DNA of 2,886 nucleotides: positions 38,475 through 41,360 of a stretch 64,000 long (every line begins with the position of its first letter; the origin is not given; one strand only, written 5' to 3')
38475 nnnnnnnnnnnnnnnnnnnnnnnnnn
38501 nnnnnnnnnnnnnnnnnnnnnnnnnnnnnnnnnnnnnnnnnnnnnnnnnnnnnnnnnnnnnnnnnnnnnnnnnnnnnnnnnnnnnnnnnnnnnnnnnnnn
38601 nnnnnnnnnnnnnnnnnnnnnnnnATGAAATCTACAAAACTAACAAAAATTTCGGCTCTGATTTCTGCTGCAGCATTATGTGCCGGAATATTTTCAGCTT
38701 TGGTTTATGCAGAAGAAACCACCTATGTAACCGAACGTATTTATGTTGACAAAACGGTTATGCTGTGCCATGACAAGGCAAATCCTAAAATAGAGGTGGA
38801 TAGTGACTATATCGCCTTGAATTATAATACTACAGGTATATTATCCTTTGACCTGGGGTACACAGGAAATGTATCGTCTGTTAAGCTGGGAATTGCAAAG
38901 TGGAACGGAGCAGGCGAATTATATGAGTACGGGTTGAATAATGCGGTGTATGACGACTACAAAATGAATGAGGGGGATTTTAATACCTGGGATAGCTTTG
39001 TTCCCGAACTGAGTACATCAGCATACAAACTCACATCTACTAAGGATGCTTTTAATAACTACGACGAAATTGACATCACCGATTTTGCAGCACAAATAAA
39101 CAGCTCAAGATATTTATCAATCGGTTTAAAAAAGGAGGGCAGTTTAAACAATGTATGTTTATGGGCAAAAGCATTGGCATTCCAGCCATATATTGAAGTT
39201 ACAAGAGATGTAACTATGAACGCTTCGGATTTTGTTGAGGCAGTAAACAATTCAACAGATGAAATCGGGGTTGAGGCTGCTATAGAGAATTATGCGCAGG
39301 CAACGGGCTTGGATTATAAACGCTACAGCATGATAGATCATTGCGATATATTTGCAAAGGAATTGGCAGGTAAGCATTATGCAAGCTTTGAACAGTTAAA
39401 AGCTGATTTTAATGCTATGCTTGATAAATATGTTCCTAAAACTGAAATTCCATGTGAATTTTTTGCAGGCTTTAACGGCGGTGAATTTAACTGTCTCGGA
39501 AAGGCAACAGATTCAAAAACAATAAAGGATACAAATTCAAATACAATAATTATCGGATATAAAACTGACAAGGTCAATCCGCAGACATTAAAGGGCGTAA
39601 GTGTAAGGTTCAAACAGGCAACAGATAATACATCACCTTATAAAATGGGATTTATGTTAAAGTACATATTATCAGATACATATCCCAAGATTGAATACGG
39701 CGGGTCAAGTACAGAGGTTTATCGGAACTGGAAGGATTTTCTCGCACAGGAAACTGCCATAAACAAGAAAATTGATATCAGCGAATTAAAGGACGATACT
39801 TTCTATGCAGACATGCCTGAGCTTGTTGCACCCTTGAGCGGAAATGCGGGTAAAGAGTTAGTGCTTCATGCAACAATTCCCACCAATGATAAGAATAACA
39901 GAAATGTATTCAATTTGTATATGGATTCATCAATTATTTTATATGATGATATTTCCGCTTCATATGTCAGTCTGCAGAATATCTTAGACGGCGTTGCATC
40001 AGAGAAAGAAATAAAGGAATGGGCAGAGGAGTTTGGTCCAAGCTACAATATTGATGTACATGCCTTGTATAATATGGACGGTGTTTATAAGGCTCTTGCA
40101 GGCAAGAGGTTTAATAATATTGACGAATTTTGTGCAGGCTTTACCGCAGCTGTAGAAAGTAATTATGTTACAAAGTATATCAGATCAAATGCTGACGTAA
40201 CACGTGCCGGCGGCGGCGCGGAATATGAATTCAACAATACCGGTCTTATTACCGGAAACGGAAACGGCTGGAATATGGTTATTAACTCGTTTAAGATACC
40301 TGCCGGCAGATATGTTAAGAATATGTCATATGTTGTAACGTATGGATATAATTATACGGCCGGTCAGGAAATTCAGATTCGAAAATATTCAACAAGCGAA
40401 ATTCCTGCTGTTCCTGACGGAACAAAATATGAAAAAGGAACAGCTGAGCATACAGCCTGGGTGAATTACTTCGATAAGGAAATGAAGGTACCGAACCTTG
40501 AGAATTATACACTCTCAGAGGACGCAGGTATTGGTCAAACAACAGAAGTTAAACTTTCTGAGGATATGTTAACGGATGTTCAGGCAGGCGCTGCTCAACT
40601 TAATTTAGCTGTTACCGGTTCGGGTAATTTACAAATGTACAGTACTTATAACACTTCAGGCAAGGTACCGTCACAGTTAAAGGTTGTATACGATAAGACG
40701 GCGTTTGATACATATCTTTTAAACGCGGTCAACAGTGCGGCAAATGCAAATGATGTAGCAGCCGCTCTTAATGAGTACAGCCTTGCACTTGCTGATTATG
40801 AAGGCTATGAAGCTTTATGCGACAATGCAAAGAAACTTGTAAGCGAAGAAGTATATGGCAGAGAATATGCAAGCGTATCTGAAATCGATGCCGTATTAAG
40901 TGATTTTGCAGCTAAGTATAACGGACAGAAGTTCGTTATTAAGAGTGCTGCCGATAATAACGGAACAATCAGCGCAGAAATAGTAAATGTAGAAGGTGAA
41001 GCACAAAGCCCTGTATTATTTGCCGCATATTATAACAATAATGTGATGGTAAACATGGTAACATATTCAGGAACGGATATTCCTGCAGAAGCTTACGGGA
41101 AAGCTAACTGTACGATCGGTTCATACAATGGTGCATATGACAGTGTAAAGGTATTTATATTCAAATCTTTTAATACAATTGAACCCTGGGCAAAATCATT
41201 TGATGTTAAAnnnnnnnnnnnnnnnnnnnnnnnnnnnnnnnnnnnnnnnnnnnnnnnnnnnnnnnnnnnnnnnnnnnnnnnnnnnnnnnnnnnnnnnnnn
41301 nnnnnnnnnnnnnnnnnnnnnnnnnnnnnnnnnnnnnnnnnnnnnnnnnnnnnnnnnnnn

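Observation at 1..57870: Three back-to-back Gram-positive PUL-like loci built around SLH-tethered lyase-like giants, with no assignable substrate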

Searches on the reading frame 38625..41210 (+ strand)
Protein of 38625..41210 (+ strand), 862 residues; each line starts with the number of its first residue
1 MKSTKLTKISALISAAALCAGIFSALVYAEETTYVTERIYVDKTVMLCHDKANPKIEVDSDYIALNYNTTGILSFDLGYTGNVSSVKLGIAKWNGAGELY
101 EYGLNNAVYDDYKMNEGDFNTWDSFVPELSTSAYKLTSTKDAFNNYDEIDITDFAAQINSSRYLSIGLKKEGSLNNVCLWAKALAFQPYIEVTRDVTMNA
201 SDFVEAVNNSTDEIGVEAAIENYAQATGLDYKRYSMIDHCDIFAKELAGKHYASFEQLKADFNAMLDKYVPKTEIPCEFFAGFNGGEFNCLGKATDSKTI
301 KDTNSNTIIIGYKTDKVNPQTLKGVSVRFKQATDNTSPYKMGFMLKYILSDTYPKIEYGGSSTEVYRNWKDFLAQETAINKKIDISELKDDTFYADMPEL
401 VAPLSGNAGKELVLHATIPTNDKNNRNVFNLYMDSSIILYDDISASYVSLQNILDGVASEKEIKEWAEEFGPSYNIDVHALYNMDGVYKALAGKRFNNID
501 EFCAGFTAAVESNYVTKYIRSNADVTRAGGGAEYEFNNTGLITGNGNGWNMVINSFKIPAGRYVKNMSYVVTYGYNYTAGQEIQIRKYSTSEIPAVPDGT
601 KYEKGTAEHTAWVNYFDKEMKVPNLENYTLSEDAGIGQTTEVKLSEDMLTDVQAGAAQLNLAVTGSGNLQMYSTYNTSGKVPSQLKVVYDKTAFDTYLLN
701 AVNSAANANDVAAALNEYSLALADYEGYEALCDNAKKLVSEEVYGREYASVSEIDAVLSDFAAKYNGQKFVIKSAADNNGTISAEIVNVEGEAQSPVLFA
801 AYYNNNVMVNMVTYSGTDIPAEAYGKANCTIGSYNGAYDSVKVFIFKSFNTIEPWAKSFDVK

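Call 5: search_protein_families(library=pfam, proteins=[window:38625-41210:+], max_evalue=0.01)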
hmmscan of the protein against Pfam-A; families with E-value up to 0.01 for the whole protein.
window:38625-41210:+ (862 aa): 0 families

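Call 17: search_protein_families(library=ncbifam, proteins=[window:38625-41210:+], max_evalue=1)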
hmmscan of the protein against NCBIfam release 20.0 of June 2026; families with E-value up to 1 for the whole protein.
window:38625-41210:+ (862 aa): 0 families

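Call 76: search_protein_families(library=pfam, proteins=[window:38625-41210:+], max_evalue=5)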
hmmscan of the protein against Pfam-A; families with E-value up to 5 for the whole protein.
window:38625-41210:+ (862 aa): 1 family
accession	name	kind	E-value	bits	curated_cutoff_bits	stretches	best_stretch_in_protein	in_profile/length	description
PF04273.18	BLH_phosphatase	-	0.18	12.6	26.1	1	183-233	8-62/110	Beta-lactamase hydrolase-like protein, phosphatase-like domain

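Call 77: search_protein_representatives(protein=window:38625-41210:+)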
Query: 862 residues. Proteins with E-value up to 0.001 (for the whole library): 4; up to 1e-10: 3; up to 1e-30: 3. The best 4 are listed.
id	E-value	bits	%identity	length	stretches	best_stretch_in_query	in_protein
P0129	0.0e+00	1932.6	100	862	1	1-862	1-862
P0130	1.0e-111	391.2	33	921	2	29-861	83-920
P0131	4.9e-93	329.4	31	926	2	36-859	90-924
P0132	1.4e-07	46.8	28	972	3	68-328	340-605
